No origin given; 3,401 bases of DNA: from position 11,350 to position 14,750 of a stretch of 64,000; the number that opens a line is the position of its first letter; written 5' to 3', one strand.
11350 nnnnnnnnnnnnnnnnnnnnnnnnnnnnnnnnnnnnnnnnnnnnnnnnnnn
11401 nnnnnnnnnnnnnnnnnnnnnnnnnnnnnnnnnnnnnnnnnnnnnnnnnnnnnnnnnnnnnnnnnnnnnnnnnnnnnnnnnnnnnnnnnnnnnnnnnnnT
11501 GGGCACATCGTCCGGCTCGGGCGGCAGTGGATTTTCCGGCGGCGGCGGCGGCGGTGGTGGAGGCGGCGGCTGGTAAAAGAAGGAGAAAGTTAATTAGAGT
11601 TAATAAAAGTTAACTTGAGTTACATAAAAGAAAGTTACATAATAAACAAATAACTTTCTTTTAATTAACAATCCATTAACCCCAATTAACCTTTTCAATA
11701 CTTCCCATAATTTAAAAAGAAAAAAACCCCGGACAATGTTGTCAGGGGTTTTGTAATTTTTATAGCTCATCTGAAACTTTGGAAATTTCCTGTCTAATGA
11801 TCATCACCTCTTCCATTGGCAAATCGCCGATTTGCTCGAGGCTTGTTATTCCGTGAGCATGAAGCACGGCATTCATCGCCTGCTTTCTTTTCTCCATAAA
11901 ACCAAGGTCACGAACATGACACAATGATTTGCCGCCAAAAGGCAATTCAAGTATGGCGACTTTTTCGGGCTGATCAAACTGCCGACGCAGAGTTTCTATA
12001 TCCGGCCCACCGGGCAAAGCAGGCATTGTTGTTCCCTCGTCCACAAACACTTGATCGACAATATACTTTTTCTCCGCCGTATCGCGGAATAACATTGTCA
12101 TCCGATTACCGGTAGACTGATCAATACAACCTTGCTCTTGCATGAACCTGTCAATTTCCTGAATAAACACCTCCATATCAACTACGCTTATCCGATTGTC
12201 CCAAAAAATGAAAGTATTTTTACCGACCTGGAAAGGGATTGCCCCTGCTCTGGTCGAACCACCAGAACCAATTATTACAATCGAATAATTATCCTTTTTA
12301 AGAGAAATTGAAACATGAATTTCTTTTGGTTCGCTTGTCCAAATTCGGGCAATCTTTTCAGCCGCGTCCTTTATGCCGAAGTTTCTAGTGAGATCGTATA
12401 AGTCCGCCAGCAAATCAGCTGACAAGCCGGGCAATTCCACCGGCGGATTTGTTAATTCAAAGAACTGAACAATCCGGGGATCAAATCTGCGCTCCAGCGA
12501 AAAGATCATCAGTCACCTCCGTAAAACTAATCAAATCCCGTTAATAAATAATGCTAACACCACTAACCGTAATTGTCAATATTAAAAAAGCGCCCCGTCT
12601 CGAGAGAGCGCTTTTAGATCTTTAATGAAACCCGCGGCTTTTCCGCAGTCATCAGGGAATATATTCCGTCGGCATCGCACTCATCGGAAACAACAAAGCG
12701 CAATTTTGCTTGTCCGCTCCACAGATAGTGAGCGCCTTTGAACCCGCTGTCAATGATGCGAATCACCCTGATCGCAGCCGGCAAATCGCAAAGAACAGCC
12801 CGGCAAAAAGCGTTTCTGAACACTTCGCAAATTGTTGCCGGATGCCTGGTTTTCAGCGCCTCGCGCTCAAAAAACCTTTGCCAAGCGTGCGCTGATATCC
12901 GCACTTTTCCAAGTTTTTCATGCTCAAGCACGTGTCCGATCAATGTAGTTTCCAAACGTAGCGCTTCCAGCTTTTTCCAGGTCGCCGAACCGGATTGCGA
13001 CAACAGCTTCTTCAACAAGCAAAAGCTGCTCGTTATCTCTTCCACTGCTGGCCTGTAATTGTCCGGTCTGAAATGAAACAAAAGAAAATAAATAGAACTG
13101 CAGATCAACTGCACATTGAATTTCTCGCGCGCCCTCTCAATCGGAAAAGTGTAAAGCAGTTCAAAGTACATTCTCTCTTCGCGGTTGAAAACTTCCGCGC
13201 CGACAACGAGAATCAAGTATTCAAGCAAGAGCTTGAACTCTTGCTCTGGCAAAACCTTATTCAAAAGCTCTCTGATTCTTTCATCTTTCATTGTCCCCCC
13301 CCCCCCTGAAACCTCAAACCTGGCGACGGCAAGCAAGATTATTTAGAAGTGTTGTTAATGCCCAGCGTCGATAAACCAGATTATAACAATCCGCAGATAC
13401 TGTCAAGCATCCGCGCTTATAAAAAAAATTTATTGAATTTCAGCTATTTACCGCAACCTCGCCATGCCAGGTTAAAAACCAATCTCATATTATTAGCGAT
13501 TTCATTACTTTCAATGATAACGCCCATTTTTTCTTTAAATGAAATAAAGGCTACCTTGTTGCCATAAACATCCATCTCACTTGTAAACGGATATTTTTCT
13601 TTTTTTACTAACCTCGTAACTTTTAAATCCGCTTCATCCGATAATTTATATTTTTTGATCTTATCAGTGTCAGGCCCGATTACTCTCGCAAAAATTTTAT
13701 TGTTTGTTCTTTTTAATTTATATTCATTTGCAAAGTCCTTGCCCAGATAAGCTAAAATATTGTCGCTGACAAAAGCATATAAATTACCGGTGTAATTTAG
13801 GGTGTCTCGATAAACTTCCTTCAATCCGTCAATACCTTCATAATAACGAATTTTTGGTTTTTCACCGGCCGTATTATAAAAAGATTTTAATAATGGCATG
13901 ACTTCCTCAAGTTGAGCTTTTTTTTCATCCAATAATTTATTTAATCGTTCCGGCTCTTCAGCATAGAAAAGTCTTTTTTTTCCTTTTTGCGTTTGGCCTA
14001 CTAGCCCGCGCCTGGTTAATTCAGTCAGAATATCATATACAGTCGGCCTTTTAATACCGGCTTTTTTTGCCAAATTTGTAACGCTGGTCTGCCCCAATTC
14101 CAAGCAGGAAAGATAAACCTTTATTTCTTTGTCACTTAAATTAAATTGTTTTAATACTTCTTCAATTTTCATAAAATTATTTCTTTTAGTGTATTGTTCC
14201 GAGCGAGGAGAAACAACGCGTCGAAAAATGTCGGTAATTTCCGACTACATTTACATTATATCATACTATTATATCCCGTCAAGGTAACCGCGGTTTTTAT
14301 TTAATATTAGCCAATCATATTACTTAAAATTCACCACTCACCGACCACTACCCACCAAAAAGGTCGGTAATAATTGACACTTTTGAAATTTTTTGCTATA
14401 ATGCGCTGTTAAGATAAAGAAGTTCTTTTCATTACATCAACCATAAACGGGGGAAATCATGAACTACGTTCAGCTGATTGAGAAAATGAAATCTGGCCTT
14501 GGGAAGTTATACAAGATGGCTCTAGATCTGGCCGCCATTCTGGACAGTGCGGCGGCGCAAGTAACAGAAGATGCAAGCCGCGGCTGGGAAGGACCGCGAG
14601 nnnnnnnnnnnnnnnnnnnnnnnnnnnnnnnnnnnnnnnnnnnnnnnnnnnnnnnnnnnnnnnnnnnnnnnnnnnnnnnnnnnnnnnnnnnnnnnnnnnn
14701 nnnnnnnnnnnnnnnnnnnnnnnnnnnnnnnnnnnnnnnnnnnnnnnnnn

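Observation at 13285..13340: G12 homopolymer at the translation start of a two-gene GC-rich operon: candidate phase-variation switch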

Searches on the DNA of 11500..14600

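Call 50: search_rna_families(source=window, start=11500, end=14600, threshold=evalue, max_evalue=1)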
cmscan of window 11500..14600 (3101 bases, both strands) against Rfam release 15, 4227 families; matches with E-value up to 1: 2.
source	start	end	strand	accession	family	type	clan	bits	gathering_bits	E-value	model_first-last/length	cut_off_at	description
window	13378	13541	-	RF00558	L20_leader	Cis-reg; leader;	-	26.9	58.7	0.021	1-127/127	no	Ribosomal protein L20 leader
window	11718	11803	-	RF02428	SpF11_sRNA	Gene; sRNA;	-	25.2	54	0.76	1-95/95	no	Streptococcus sRNA SpF11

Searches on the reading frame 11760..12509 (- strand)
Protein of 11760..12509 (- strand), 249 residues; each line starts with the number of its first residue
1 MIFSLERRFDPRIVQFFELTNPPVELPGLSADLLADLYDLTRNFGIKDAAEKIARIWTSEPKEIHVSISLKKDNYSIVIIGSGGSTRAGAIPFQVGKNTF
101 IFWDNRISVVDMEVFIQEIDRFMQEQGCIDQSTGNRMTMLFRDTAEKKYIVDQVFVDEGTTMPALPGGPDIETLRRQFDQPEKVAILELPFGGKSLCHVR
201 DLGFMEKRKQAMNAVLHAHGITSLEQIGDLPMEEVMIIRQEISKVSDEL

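Call 5: search_protein_families(library=pfam, proteins=[window:11760-12509:-], max_evalue=0.1)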
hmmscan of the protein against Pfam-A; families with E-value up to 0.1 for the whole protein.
window:11760-12509:- (249 aa): 0 families

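Call 11: list_cluster_members(proteins=[P0001, window:11760-12509:-, window:13444-14172:-])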
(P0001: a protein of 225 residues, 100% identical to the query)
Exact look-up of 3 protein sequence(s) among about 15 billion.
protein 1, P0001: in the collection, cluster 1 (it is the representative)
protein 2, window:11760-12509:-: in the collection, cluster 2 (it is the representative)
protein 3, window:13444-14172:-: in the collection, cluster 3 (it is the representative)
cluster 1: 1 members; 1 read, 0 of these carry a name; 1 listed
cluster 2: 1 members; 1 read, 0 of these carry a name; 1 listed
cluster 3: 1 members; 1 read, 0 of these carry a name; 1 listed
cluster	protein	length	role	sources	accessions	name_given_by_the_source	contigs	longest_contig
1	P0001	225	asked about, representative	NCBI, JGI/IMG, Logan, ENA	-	-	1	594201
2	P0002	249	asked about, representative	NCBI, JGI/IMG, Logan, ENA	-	-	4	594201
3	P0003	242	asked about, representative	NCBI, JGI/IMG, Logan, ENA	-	-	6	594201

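Call 13: find_encoding_contigs(protein=window:11760-12509:-, flank=8000, max_places=10)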
Protein window:11760-12509:- (249 aa): 10 contigs read that carry it; 7 places shown.
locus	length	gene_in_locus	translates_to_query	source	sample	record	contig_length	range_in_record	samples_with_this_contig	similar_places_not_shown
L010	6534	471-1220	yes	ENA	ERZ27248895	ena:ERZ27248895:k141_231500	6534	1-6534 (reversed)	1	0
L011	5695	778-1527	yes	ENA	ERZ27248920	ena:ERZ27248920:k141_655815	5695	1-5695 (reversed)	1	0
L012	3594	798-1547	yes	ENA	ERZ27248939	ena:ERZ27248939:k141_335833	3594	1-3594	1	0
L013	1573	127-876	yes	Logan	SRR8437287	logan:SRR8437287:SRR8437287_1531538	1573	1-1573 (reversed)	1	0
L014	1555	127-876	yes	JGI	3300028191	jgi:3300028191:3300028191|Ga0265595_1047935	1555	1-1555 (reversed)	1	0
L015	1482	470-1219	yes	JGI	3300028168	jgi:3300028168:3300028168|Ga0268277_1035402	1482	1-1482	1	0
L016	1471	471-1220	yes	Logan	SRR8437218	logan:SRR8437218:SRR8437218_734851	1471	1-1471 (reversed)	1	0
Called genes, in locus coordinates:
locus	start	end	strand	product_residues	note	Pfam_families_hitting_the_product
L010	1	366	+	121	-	?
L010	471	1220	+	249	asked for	-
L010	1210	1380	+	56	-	-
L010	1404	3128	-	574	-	PF09972:DUF2207, PF20990:DUF2207_C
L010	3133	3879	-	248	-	PF01978:TrmB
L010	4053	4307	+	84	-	-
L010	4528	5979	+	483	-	PF00474:SSF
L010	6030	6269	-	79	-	-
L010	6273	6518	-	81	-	-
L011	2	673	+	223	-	?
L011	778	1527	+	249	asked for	-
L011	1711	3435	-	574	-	PF09972:DUF2207, PF20990:DUF2207_C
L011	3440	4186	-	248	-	PF01978:TrmB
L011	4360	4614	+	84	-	-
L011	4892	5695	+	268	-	?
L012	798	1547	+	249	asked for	-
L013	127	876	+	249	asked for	-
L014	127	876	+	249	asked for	-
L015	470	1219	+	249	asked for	-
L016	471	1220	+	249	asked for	-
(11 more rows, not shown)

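Call 23: find_homologous_proteins(query=window:11760-12509:-, max_evalue=0.001)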
Query window:11760-12509:- (249 aa): 3 proteins with E <= 0.001 among 557 candidates.
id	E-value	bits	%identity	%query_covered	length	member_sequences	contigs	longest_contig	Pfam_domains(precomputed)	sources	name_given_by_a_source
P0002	1.6e-161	553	100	100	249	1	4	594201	-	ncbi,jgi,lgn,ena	-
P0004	7.7e-97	342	61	100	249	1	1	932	-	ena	-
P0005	4.1e-70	254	48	98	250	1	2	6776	-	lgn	-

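Call 24: find_encoding_contigs(protein=P0005, flank=8000, max_places=6)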
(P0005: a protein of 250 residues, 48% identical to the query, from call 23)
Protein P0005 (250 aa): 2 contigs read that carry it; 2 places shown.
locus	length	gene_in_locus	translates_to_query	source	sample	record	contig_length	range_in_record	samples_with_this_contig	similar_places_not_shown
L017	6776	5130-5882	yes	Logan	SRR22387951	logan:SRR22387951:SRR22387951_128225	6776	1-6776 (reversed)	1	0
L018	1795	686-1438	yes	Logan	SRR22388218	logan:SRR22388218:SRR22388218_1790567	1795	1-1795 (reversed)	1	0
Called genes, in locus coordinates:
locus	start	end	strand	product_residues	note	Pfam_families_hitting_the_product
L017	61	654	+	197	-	PF02441:Flavoprotein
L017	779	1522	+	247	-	-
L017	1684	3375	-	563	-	PF09972:DUF2207, PF20990:DUF2207_C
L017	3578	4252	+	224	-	-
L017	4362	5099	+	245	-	-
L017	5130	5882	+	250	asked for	-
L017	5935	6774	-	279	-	?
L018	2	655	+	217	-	?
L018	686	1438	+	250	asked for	-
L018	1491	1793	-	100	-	?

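Call 25: find_encoding_contigs(protein=P0004, flank=8000, max_places=6)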
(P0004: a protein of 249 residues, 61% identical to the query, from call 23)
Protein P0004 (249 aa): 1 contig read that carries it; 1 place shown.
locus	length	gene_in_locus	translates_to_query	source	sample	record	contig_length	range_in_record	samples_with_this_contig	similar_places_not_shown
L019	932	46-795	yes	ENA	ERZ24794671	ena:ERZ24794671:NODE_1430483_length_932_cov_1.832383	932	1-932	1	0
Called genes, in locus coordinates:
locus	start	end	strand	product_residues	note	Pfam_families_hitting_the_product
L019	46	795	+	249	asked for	-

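Call 72: search_protein_families(library=padloc, proteins=[window:11760-12509:-], max_evalue=0.01)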
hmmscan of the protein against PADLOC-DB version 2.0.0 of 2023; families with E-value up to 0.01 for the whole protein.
window:11760-12509:- (249 aa): 0 families

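Call 73: search_protein_families(library=ncbifam, proteins=[window:11760-12509:-], max_evalue=0.01)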
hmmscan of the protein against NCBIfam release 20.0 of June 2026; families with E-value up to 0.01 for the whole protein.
window:11760-12509:- (249 aa): 0 families

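Call 80: search_protein_families(library=phrogs, proteins=[window:11760-12509:-], max_evalue=0.01)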
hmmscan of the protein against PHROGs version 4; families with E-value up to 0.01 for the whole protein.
window:11760-12509:- (249 aa): 0 families
